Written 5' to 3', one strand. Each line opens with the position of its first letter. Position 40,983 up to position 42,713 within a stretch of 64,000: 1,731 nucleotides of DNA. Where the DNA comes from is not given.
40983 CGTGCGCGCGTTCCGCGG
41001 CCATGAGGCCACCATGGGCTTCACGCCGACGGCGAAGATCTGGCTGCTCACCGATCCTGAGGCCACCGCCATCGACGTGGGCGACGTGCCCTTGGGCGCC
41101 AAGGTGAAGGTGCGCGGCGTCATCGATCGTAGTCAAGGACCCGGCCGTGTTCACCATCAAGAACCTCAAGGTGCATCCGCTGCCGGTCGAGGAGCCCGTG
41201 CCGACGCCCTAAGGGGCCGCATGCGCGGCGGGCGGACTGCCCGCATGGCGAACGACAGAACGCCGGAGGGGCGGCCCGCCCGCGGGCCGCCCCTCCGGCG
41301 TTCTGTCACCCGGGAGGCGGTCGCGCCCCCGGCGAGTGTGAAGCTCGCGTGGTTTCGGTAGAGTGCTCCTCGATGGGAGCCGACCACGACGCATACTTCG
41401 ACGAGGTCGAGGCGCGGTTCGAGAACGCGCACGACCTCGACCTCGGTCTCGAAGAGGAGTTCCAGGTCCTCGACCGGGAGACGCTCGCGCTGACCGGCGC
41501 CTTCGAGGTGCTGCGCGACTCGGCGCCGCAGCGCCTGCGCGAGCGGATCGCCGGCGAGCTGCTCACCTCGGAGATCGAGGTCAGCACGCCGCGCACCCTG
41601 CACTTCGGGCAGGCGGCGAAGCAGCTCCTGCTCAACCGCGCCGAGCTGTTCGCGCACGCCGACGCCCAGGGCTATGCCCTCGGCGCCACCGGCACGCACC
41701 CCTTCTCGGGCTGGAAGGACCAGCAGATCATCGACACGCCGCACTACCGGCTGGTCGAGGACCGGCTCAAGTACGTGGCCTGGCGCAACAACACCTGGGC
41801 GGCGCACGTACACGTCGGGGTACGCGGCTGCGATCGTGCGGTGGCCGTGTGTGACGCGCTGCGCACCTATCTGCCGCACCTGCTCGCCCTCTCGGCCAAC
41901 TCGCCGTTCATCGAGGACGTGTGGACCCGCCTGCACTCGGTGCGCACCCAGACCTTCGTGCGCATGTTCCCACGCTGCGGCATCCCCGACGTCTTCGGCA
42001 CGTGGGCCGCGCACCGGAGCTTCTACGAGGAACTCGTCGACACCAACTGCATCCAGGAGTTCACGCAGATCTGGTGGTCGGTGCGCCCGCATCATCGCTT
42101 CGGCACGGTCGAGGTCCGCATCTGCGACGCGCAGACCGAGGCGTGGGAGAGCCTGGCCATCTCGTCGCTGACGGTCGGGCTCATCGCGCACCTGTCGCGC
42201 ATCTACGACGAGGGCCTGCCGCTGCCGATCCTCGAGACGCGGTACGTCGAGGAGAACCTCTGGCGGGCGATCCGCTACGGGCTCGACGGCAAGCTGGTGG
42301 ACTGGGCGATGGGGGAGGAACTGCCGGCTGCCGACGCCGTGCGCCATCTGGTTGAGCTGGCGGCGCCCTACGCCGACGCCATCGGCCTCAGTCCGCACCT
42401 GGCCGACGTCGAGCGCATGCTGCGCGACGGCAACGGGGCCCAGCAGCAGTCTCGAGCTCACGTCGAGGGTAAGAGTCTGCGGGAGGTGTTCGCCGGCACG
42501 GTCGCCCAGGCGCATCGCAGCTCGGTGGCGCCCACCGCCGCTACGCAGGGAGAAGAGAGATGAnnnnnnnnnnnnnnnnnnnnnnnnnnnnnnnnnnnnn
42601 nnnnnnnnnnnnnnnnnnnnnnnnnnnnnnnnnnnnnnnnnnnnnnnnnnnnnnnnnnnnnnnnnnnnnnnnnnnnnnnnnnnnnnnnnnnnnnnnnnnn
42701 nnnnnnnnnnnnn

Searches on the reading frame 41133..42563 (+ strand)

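Call 43: search_protein_families(library=pfam, proteins=[window:41133-42563:+], max_evalue=0.00001)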
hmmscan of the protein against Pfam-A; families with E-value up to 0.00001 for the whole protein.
window:41133-42563:+ (476 aa): 1 family
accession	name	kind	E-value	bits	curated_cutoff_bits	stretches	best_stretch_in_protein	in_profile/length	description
PF04107.18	GCS2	-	1e-47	163.4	21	1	104-384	1-291/291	Glutamate-cysteine ligase family 2(GCS2)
